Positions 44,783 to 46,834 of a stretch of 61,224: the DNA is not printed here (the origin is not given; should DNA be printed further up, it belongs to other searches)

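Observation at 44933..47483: HerA/FtsK-superfamily ATPase coupled to an uncharacterised membrane-anchored Cys-rich protein, occupying the slot where ffh normally follows ftsY-ylxM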

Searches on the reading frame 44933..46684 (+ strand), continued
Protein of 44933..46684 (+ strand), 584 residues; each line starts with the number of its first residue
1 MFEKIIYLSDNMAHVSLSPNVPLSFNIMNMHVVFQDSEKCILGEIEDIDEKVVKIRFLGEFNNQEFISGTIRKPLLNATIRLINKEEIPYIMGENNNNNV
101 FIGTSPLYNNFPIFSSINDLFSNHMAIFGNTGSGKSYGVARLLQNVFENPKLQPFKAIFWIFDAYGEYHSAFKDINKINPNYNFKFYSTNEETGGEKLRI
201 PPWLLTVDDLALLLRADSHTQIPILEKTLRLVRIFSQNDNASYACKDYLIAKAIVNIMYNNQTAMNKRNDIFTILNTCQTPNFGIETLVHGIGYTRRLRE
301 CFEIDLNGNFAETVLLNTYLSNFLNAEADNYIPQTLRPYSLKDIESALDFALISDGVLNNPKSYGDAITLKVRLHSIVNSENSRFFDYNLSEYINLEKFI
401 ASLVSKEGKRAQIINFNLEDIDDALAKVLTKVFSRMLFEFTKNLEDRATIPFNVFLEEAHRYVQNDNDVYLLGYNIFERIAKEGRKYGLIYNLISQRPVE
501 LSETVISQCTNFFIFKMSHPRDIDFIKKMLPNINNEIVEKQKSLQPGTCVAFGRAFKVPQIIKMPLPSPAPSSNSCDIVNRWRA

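Call 62: search_protein_families(library=pfam, proteins=[L018:11827-13197:+, L036:8306-9628:+, L047:15144-16115:-, L038:14159-14839:+, L042:15513-16712:-, L042:4839-6266:+, L046:10838-11737:+, L061:8357-8875:+, L057:8942-9931:+], max_evalue=0.00001)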
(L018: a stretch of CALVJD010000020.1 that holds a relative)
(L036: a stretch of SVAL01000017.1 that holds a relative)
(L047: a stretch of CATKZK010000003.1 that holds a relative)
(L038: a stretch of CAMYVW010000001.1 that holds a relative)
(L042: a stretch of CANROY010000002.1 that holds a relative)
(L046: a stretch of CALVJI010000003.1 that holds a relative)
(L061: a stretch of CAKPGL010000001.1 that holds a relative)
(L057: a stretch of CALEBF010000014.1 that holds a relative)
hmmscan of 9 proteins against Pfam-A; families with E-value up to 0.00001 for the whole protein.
L018:11827-13197:+ (457 aa): 3 families
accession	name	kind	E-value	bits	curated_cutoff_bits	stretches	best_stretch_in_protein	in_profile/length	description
PF00448.28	SRP54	-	2e-75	253.2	22.7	1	121-316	1-196/196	SRP54-type protein, GTPase domain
PF02978.25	SRP_SPB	-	3.1e-35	120.9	27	1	347-445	1-91/91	Signal peptide binding domain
PF02881.24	SRP54_N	-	4.2e-24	85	22.4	1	27-104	1-75/75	SRP54-type protein, helical bundle domain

L036:8306-9628:+ (441 aa): 3 families
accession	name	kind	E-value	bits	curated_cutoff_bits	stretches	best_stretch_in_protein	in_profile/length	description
PF00448.28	SRP54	-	4.1e-75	252.2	22.7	1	100-294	2-196/196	SRP54-type protein, GTPase domain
PF02978.25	SRP_SPB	-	1.8e-34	118.4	27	1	325-423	1-91/91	Signal peptide binding domain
PF02881.24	SRP54_N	-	1.1e-23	83.7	22.4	1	5-82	1-75/75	SRP54-type protein, helical bundle domain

L047:15144-16115:- (323 aa): 3 families
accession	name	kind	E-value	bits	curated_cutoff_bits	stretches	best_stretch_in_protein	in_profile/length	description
PF07479.19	NAD_Gly3P_dh_C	-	1.5e-43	148.8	25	1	177-316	1-140/142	NAD-dependent glycerol-3-phosphate dehydrogenase C-terminus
PF01210.29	NAD_Gly3P_dh_N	-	1.3e-29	103.7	23.1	1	1-155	1-155/158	NAD-dependent glycerol-3-phosphate dehydrogenase N-terminus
PF20618.3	GPD_NAD_C_bact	-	3.8e-16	59.8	27.6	1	237-301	1-64/66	Bacterial GPD, NAD-dependent C-terminal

L038:14159-14839:+ (227 aa): 1 family
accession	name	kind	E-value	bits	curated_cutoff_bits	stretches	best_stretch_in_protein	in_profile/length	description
PF00899.27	ThiF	-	3.2e-37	128.4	28.1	1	7-146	7-144/238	ThiF family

L042:15513-16712:- (399 aa): 5 families
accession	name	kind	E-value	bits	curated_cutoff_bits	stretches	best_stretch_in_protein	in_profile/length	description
PF12002.13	MgsA_C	-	1.5e-54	184.8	27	1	241-394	1-165/167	MgsA AAA+ ATPase C terminal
PF16193.11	AAA_assoc_2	-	8.5e-23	80.9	34.3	1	165-240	3-81/81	AAA C-terminal domain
PF05496.18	RuvB_N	-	1.8e-15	57.5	27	1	7-124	1-120/159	Holliday junction DNA helicase RuvB P-loop domain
PF00004.35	AAA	-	7.8e-14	52.7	21.2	1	41-143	2-126/131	ATPase family associated with various cellular activities (AAA)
PF21960.2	RCF1-5-like_lid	-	1.3e-06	28.7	27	1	160-193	6-39/43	RCF1/5-like, AAA+ ATPase lid domain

L042:4839-6266:+ (476 aa): 2 families
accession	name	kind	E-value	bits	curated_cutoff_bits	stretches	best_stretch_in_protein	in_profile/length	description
PF02934.20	GatB_N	-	1.2e-105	353.1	23.4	1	7-289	2-277/277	GatB/GatE catalytic domain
PF02637.23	GatB_Yqey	-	6.1e-44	149.9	27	1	328-474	1-148/148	GatB domain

L046:10838-11737:+ (300 aa): 2 families
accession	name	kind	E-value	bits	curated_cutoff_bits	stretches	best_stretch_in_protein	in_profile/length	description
PF00589.27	Phage_integrase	-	1.4e-51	175.1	27.1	1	112-284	2-171/172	Phage integrase family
PF02899.23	Phage_int_SAM_1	-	1.5e-11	44.8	22.3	1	13-88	2-81/83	Phage integrase, N-terminal SAM-like domain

L061:8357-8875:+ (173 aa): 5 families
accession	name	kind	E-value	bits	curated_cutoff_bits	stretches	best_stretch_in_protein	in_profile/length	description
PF00702.32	Hydrolase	-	4.7e-13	50.4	26.4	1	44-129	98-191/191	haloacid dehalogenase-like hydrolase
PF13242.12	Hydrolase_like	-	1.3e-10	41.4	22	1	90-135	3-48/75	HAD-hyrolase-like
PF09419.16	PGP_phosphatase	-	1.5e-10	41.4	20.4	1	4-137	17-166/168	Mitochondrial PGP phosphatase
PF13419.12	HAD_2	-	6.9e-10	39.8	23.8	1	44-135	79-178/178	Haloacid dehalogenase-like hydrolase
PF08282.18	Hydrolase_3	-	9.7e-07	29.2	20.9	0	30-85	2-56/255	haloacid dehalogenase-like hydrolase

L057:8942-9931:+ (330 aa): 3 families
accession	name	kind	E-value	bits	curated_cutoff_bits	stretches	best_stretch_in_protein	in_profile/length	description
PF01926.29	MMR_HSR1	-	3.3e-13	50.2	21.9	1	151-220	2-57/113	50S ribosome-binding GTPase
PF21516.2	YqeH-like_C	-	1.7e-10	41.7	27.7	1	276-329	40-95/95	YqeH-like, C-terminal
PF03193.22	RsgA_GTPase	-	2.8e-09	37.5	30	1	89-208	54-168/174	RsgA GTPase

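Call 63: search_protein_families(library=phrogs, proteins=[window:44933-46684:+], max_evalue=0.01)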
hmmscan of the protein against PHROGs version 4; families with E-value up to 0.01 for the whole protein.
window:44933-46684:+ (584 aa): 3 families
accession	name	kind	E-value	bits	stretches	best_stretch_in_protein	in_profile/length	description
phrog_7035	-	unknown function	7.5e-65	220.8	1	35-583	114-626/969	-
phrog_2666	-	head and packaging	5.3e-17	62.7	1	454-538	425-505/555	terminase large subunit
phrog_5156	-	unknown function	2.9e-06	26.7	1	447-525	654-729/824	-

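Call 77: search_solved_structures(query=window:44933-46684:+, max_evalue=1e-20, show_alignments=2)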
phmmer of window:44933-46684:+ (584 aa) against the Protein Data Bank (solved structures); distinct sequences matched with E-value up to 1e-20: 7.
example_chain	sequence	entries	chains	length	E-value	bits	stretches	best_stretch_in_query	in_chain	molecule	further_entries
9c1m_M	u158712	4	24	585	2.4e-41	145.2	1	416-582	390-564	ATP-binding protein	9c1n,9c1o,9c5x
8xau_A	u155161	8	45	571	2.1e-35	125.6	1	376-583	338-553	ATP-binding protein | HerA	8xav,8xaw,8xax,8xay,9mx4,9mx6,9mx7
8wiv_A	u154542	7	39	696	1.1e-32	116.6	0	42-210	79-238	Helicase HerA central domain-containing protein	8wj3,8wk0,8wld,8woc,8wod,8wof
8ziq_M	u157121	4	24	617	3.3e-31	111.8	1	417-583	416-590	HerA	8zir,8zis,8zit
8j4u_M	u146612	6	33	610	2.4e-29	105.6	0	419-582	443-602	Nucleoside triphosphate hydrolase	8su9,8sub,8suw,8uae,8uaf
4d2i_A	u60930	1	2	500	1.6e-28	102.9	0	385-583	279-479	HERA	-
8yho_A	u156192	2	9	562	3.4e-28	101.8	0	413-563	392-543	DUF87 domain-containing protein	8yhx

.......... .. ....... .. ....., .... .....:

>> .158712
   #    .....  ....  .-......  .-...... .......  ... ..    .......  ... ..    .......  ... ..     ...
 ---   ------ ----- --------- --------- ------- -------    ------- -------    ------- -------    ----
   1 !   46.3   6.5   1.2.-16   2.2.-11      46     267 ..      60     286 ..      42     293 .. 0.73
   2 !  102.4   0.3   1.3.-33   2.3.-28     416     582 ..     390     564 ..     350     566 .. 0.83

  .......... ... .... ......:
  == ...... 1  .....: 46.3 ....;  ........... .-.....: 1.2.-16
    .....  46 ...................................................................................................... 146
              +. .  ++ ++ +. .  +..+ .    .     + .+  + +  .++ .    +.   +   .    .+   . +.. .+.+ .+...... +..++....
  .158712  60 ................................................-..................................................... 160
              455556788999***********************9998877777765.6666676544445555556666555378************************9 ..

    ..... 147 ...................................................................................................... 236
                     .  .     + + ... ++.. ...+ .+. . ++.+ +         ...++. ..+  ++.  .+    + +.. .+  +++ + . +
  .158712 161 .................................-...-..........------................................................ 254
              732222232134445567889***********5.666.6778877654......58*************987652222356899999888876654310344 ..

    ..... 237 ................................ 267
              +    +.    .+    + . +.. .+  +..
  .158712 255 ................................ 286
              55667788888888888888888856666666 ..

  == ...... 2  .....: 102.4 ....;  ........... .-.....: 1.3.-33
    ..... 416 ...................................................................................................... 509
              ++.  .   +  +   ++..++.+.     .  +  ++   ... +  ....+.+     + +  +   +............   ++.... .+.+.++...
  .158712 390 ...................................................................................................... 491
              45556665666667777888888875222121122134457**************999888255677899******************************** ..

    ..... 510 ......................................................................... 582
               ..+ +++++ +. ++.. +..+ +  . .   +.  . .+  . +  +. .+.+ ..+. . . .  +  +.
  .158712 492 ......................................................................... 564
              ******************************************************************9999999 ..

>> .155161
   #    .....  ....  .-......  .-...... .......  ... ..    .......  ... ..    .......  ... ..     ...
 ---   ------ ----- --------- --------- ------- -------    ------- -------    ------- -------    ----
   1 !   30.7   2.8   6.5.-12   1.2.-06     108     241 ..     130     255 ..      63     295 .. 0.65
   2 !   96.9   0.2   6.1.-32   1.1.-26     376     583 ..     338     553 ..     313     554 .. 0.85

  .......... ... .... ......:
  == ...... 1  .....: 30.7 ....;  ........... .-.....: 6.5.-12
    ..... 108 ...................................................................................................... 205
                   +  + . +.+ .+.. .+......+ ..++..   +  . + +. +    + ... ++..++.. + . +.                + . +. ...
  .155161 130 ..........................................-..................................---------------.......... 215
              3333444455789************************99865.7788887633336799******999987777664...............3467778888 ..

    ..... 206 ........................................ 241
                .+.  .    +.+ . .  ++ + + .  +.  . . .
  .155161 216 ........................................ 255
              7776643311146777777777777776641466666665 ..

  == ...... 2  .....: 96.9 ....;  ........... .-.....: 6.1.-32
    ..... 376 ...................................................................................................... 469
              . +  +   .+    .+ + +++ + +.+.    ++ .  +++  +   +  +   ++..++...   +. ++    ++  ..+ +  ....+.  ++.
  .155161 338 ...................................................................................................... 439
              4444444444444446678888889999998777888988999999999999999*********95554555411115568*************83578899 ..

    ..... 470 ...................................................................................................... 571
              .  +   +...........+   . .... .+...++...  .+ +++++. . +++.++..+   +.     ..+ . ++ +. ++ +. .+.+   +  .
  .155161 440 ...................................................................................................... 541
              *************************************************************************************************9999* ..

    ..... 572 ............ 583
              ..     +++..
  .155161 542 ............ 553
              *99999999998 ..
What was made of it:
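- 45317..45340 (+): Walker A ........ (aa 129-136, K135). Aligns to the Walker A of 9c1m and 8xau (call 77).
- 46295..46318 (+): Walker B region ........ (aa 455-462; acidic pair E457/E458). Aligns to 'CEEAHNY' and 'YEEAHKY' of the solved HerAs (call 77).
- Closest known: HerA of the DUF4297-HerA anti-phage system. Same: Identical '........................' block including the R-finger (call 77).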

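Call 78: find_related_loci(query=A1, collection=viral_contigs, flank=5000)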
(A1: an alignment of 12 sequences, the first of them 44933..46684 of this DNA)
Query A1 (584 aa) in viral_contigs; peptide patterns used: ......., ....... (x = any residue, [..] = any of these).
98 stretches matched a pattern; 46 encode a relative of the query (tblastn E <= 1e-3); 46 distinct loci.
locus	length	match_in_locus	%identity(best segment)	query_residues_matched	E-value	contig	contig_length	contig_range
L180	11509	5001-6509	30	98-582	2e-70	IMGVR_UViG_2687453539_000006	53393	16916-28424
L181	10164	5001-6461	30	99-582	1e-63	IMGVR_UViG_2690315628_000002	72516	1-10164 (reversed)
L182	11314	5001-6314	27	118-583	6e-34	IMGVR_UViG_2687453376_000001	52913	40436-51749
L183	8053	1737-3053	27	95-582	6e-33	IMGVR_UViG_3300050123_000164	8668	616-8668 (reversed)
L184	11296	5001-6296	34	118-583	3e-32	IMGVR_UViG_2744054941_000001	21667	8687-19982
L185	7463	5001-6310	38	118-583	6e-31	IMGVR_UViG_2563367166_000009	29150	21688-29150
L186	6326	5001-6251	25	93-582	3e-30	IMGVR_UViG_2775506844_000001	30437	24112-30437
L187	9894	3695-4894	33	118-583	5e-30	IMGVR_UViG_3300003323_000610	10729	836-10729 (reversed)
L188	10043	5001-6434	30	44-583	4e-28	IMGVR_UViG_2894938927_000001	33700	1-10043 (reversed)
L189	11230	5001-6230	30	110-583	6e-28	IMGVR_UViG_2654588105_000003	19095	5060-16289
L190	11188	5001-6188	32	114-582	7e-27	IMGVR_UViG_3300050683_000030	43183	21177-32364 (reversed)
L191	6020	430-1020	32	381-582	1e-26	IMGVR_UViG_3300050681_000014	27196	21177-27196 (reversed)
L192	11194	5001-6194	26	118-584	3e-23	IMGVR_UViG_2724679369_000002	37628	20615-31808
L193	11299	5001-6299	31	80-582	3e-23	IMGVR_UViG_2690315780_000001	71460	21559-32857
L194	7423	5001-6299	31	80-582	3e-23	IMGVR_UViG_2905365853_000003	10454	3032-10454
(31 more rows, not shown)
